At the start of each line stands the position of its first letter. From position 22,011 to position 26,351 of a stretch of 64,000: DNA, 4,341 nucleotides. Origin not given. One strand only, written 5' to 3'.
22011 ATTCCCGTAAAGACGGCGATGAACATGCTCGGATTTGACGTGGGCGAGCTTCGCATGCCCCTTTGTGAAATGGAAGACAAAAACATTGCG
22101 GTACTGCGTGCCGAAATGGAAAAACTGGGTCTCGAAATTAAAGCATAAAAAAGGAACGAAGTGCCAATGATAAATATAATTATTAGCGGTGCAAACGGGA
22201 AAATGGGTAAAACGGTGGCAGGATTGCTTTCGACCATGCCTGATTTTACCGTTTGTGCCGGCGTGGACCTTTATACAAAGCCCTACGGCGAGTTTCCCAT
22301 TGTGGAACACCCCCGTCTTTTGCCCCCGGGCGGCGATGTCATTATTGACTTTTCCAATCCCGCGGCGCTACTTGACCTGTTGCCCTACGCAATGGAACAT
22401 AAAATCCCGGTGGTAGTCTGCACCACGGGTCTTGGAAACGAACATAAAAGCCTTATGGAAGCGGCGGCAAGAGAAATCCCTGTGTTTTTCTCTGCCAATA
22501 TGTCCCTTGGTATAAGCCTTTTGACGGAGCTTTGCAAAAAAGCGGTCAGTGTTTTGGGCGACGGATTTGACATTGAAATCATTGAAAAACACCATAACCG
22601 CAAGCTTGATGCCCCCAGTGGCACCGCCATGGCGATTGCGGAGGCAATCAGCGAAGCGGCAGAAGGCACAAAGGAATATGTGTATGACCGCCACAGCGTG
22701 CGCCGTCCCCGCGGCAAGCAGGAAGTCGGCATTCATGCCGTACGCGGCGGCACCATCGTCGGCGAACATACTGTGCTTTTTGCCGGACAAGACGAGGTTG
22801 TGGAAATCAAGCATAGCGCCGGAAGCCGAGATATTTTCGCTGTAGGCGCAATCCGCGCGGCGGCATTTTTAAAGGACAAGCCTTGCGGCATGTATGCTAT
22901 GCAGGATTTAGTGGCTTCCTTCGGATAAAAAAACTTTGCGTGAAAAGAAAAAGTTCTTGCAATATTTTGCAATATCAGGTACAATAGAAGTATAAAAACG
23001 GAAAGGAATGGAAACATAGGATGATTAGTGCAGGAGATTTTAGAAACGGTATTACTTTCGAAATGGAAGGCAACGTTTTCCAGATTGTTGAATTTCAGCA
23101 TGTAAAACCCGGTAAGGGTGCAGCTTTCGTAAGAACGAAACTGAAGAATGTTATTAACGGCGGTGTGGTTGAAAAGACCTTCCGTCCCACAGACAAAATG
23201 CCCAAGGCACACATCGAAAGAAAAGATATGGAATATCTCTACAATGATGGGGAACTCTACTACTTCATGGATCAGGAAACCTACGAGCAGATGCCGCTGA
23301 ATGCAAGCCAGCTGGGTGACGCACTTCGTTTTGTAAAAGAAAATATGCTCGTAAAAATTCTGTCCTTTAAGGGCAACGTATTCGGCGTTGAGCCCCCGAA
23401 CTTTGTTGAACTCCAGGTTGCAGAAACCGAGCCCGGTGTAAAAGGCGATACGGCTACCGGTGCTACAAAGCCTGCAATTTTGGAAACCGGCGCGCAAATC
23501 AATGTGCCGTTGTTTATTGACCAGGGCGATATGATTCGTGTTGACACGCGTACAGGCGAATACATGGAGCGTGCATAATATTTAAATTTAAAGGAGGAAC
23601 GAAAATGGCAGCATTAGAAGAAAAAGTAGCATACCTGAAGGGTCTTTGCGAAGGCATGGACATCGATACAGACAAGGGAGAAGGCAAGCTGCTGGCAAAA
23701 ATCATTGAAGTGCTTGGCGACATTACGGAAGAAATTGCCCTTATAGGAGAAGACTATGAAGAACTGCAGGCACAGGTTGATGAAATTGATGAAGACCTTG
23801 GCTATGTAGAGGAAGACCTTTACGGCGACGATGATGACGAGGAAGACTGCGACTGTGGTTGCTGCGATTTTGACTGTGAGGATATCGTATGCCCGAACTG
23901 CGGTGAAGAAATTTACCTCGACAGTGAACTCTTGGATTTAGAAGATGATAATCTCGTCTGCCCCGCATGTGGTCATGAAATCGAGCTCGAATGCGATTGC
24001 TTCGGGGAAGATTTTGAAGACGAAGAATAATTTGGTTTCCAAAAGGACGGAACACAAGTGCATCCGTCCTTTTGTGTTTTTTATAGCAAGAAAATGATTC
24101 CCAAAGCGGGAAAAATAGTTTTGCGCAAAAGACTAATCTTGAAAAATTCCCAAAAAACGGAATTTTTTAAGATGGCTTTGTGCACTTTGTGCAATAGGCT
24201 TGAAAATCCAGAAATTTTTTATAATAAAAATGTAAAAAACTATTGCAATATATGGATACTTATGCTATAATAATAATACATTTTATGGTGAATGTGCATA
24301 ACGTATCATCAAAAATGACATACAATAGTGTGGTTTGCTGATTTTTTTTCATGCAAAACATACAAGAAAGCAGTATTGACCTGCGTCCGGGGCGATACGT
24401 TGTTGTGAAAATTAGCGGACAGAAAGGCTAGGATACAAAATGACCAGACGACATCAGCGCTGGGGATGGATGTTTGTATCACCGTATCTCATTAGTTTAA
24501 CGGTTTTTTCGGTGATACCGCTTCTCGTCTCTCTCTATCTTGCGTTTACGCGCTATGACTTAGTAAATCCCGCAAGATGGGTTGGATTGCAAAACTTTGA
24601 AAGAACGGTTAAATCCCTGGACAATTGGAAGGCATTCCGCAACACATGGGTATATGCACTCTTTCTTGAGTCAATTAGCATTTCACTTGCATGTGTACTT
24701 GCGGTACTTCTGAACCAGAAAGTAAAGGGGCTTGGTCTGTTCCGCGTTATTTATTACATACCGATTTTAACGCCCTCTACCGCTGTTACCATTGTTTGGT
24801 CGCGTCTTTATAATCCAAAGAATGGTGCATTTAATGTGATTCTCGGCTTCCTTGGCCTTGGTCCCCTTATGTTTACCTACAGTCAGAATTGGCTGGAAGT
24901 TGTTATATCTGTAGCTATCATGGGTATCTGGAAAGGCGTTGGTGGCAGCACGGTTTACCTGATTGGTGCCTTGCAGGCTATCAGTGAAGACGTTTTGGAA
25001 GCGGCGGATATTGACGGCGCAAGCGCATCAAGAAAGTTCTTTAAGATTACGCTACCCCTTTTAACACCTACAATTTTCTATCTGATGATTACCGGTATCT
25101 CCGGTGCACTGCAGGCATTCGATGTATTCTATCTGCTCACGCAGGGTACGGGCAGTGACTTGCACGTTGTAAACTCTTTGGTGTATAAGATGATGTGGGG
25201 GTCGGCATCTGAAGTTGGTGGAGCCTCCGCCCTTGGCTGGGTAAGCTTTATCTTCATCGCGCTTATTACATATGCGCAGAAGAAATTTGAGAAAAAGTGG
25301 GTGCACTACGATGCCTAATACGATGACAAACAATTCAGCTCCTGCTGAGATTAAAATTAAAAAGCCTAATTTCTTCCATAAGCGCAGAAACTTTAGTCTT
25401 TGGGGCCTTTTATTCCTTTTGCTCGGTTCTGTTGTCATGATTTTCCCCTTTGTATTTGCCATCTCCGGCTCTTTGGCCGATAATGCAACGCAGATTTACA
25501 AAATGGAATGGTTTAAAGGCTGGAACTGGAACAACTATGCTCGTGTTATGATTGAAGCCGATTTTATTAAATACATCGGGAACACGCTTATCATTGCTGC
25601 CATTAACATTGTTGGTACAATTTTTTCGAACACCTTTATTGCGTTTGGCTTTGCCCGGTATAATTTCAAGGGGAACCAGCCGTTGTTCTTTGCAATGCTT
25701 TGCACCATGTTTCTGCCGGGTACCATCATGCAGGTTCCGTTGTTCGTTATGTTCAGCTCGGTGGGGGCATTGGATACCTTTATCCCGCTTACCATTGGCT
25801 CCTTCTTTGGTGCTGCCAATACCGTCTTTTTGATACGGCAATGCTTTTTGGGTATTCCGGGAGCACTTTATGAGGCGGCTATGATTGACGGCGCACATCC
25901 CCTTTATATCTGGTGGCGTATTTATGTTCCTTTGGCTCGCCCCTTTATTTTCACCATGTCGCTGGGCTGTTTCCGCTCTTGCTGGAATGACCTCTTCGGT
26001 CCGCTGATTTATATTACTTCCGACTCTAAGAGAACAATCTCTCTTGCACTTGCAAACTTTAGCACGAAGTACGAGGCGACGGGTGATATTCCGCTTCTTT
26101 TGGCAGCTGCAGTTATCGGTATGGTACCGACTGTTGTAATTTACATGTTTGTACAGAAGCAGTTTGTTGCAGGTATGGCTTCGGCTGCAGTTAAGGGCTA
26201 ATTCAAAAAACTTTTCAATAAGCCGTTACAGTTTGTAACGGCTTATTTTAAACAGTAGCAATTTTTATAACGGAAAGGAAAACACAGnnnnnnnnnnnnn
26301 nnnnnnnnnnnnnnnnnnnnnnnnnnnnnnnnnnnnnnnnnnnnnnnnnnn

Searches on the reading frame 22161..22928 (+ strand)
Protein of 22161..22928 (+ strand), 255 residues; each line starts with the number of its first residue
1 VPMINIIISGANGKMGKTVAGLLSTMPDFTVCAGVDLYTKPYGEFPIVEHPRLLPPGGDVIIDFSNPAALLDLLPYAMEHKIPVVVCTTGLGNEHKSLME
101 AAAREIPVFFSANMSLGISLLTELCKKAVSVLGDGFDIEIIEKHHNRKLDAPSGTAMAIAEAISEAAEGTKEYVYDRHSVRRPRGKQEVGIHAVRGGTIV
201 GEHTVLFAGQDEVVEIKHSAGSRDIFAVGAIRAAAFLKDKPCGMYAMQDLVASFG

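Call 49: search_protein_families(library=pfam, proteins=[window:22161-22928:+], max_evalue=0.00001)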
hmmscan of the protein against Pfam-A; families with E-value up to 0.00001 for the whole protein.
window:22161-22928:+ (255 aa): 2 families
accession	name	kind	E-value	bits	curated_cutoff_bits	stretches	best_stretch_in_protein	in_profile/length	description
PF05173.19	DapB_C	-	3.5e-44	150.2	27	1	117-250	1-120/121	Dihydrodipicolinate reductase, C-terminus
PF01113.26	DapB_N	-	8.6e-24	84.4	25.6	1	4-114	1-124/124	Dihydrodipicolinate reductase, N-terminus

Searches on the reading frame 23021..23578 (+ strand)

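Call 49: search_protein_families(library=pfam, proteins=[window:23021-23578:+], max_evalue=0.00001)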
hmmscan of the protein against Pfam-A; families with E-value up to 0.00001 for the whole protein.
window:23021-23578:+ (185 aa): 3 families
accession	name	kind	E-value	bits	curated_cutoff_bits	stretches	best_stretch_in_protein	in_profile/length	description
PF09285.17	Elong-fact-P_C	-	1.2e-30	105.4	25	1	129-184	1-56/56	Elongation factor P, C-terminal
PF08207.18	EFP_N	-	7.5e-28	96.8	23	1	3-60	1-58/58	Elongation factor P (EF-P) KOW-like domain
PF01132.26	EFP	-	1.7e-23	82.8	27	1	68-120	1-53/54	Elongation factor P (EF-P) OB domain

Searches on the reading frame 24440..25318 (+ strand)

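Call 49: search_protein_families(library=pfam, proteins=[window:24440-25318:+], max_evalue=0.00001)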
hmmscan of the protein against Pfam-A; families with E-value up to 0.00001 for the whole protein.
window:24440-25318:+ (292 aa): 1 family
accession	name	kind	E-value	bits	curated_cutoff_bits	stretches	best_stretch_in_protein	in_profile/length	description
PF00528.27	BPD_transp_1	-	5.9e-13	49.4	26.4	1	81-286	2-181/184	Binding-protein-dependent transport system inner membrane component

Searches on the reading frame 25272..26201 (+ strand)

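Call 49: search_protein_families(library=pfam, proteins=[window:25272-26201:+], max_evalue=0.00001)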
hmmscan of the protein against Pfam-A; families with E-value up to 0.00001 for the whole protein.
window:25272-26201:+ (309 aa): 1 family
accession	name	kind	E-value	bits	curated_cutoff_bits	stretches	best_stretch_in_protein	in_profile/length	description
PF00528.27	BPD_transp_1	-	6.3e-10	39.5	26.4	1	123-301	4-181/184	Binding-protein-dependent transport system inner membrane component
